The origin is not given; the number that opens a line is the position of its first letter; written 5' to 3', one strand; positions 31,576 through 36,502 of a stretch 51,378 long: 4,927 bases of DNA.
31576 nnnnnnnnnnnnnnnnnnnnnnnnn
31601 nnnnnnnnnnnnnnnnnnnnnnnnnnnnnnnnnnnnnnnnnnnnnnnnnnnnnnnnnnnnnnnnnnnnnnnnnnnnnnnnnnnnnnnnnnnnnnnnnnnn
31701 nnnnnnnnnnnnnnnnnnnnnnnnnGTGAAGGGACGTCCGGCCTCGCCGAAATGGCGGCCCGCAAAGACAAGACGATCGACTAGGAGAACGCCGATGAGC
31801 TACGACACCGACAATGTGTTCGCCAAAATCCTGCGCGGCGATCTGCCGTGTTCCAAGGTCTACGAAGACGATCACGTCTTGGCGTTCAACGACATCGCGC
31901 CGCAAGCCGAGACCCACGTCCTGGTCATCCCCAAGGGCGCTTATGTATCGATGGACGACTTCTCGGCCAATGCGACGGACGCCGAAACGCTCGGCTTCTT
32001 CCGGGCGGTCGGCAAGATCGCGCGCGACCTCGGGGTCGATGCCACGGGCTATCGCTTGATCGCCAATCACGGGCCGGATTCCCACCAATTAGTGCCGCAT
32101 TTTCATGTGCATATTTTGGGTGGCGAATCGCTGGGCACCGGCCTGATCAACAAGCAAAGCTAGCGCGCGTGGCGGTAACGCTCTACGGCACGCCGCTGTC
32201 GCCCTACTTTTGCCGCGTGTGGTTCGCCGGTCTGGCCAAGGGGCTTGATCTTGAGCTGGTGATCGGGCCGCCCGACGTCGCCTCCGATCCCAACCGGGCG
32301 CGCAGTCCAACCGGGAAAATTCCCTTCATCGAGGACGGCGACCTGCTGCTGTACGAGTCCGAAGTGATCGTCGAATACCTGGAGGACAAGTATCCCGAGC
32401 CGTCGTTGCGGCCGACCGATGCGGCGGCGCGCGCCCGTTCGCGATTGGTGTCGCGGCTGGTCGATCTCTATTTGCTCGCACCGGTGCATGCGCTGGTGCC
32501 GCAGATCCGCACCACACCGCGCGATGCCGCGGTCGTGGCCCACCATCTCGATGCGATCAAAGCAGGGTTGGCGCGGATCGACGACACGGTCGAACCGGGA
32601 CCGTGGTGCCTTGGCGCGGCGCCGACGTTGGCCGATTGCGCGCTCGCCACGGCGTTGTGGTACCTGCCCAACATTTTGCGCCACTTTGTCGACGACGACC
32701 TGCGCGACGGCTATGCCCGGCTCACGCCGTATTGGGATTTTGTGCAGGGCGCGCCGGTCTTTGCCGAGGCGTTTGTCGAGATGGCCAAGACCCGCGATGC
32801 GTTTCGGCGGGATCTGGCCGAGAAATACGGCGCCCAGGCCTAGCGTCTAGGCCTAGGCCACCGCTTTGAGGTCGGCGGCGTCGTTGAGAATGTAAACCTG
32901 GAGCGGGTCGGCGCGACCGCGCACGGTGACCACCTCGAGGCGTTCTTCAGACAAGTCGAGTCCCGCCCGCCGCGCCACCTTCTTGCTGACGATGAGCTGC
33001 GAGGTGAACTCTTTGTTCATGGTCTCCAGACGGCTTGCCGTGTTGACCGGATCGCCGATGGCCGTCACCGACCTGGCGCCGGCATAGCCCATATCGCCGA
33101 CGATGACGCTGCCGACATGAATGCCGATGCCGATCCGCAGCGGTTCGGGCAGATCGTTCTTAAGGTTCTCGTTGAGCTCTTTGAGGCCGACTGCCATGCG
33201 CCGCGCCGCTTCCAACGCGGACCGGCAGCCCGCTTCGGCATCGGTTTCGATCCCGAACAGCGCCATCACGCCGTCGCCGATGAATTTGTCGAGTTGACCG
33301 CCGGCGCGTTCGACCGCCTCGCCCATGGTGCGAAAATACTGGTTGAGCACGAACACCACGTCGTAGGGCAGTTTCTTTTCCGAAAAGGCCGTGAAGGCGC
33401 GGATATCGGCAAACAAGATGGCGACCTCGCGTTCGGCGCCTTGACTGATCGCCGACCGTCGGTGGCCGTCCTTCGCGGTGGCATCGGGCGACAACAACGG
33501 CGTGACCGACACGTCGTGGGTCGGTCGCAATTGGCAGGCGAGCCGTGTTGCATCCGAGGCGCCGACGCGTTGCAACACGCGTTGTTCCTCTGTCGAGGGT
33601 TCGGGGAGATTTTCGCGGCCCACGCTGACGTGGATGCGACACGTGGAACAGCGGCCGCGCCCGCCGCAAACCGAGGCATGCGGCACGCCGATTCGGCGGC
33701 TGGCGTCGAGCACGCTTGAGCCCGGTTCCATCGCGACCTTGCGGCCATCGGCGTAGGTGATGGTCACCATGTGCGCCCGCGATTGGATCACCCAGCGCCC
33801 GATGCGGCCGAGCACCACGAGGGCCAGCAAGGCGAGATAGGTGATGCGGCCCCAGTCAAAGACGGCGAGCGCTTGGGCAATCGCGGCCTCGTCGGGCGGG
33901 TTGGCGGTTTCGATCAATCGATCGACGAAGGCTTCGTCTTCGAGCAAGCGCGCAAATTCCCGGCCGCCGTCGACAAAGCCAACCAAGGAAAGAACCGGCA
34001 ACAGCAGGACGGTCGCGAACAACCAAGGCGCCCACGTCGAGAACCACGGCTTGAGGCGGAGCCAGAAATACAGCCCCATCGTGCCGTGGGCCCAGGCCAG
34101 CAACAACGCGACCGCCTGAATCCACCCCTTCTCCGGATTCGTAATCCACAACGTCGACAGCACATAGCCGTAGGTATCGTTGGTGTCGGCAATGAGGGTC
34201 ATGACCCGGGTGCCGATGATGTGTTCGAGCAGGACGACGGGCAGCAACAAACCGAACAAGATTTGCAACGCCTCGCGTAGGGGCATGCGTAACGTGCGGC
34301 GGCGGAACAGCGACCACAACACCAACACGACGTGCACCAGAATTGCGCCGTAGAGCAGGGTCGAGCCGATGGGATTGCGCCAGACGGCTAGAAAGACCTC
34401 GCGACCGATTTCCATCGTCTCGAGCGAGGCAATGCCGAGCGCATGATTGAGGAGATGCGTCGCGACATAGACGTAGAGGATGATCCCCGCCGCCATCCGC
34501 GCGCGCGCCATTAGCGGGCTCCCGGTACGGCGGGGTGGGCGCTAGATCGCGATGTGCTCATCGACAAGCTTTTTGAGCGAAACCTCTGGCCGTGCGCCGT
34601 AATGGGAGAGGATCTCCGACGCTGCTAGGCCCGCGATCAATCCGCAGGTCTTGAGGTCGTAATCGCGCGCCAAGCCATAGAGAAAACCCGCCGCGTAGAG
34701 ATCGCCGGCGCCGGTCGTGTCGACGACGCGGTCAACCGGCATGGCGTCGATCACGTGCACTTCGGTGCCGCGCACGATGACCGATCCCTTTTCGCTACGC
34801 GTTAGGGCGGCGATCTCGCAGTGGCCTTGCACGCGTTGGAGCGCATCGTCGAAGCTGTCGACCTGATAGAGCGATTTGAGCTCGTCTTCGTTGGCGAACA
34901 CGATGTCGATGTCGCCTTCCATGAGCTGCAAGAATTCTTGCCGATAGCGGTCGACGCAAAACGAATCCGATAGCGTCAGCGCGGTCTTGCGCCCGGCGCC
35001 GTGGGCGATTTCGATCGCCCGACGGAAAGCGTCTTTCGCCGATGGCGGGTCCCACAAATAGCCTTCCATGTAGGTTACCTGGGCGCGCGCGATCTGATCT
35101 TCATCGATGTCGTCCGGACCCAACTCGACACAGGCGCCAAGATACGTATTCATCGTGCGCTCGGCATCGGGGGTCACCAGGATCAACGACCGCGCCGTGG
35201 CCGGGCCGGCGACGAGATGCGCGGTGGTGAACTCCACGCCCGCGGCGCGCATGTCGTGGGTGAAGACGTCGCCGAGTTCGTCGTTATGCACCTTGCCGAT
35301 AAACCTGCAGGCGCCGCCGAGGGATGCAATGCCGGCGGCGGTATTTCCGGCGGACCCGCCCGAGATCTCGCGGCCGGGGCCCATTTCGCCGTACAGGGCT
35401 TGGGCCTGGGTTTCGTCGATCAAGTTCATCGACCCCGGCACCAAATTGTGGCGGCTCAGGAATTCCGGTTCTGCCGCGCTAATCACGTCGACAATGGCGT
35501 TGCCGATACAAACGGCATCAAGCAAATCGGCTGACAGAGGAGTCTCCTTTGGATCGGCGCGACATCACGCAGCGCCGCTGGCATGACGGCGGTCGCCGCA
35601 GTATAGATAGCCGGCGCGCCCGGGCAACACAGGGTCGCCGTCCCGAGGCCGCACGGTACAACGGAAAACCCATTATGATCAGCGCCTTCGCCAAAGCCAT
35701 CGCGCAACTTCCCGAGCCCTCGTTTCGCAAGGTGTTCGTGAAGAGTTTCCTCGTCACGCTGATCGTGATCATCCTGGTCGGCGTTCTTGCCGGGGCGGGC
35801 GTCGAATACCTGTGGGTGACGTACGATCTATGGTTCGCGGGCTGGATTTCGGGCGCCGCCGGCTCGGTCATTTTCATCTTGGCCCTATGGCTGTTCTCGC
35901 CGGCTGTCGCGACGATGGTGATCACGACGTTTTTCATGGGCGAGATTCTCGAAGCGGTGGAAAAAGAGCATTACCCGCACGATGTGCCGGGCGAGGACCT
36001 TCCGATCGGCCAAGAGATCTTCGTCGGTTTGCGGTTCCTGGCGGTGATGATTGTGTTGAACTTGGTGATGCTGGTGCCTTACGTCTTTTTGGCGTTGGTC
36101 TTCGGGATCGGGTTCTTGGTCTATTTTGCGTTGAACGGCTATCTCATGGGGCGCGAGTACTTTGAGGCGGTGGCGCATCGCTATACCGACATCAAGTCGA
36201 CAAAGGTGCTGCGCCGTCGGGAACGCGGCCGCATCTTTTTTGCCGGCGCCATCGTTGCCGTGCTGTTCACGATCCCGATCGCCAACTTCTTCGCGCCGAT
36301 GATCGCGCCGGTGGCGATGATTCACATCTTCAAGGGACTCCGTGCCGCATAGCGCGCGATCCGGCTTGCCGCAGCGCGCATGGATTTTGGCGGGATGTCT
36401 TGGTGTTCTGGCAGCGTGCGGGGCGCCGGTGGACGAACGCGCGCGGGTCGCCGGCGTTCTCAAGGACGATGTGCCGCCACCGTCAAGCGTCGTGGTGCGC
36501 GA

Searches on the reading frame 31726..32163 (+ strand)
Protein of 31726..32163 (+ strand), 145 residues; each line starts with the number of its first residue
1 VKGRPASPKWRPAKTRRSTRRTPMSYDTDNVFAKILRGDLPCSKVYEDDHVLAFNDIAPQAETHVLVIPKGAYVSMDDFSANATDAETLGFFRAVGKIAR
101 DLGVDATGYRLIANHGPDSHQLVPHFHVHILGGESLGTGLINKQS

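Call 64: search_protein_families(library=pfam, proteins=[window:31726-32163:+], max_evalue=0.00001)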
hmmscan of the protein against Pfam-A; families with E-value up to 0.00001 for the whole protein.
window:31726-32163:+ (145 aa): 2 families
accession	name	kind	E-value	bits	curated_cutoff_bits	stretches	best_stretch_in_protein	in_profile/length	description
PF01230.28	HIT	-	3e-22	79.5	21.5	1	39-134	3-96/98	HIT domain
PF11969.13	DcpS_C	-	1.3e-14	55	24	1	31-137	3-106/114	Scavenger mRNA decapping enzyme C-term binding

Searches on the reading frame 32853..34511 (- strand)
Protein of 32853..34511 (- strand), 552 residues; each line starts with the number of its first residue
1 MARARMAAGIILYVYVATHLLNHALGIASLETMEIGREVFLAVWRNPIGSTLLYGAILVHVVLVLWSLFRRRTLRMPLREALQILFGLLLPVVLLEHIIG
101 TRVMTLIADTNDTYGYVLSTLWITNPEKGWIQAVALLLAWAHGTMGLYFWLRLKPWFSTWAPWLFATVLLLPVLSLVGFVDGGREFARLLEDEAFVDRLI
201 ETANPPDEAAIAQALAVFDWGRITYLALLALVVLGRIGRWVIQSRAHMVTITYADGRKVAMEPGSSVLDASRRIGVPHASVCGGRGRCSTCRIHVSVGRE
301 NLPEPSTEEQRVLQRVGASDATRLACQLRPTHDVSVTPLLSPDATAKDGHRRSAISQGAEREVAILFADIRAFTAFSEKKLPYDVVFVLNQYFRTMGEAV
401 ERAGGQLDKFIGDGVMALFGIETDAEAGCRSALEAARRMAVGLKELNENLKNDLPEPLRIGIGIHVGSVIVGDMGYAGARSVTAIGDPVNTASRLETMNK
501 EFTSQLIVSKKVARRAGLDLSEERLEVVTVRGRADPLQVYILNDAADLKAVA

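Call 64: search_protein_families(library=pfam, proteins=[window:32853-34511:-], max_evalue=0.00001)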
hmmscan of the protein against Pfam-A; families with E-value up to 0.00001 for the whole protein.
window:32853-34511:- (552 aa): 2 families
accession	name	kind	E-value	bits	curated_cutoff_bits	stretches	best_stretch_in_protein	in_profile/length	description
PF00211.25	Guanylate_cyc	-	2.4e-21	76.6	21.9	1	360-543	6-182/183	Adenylate and Guanylate cyclase catalytic domain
PF00111.32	Fer2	-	2.5e-09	37.4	21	1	257-331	8-77/77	2Fe-2S iron-sulfur cluster binding domain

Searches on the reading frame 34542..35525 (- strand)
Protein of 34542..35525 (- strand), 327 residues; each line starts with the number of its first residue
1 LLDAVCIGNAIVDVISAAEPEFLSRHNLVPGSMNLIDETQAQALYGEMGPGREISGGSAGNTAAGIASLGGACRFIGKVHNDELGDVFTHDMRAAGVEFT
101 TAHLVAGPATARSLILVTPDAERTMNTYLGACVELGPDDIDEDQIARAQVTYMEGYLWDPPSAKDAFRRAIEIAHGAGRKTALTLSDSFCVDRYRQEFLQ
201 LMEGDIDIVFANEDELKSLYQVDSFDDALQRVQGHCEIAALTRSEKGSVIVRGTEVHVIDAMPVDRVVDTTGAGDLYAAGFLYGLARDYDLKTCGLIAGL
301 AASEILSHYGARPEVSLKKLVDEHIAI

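Call 65: search_protein_families(library=pfam, proteins=[window:34542-35525:-], max_evalue=0.00001)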
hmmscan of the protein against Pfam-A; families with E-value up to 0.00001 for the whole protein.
window:34542-35525:- (327 aa): 1 family
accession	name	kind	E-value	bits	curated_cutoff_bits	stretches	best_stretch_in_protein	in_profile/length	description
PF00294.29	PfkB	-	2.2e-46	159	25.8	1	52-313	32-297/302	pfkB family carbohydrate kinase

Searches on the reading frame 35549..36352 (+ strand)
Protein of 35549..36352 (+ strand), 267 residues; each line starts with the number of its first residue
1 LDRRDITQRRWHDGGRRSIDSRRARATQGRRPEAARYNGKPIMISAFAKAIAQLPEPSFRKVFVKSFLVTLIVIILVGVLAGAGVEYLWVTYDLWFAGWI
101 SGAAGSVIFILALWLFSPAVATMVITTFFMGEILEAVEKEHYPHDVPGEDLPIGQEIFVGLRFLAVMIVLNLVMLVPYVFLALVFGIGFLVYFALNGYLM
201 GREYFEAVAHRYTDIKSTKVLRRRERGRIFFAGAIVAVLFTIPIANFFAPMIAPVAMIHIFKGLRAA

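Call 65: search_protein_families(library=pfam, proteins=[window:35549-36352:+], max_evalue=0.00001)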
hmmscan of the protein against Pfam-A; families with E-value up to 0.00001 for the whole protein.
window:35549-36352:+ (267 aa): 1 family
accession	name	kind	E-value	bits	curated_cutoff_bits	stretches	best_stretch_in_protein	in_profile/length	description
PF07264.17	EI24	-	7.3e-25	88.7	32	1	46-250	1-199/199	Sulfate transporter CysZ/Etoposide-induced protein 2.4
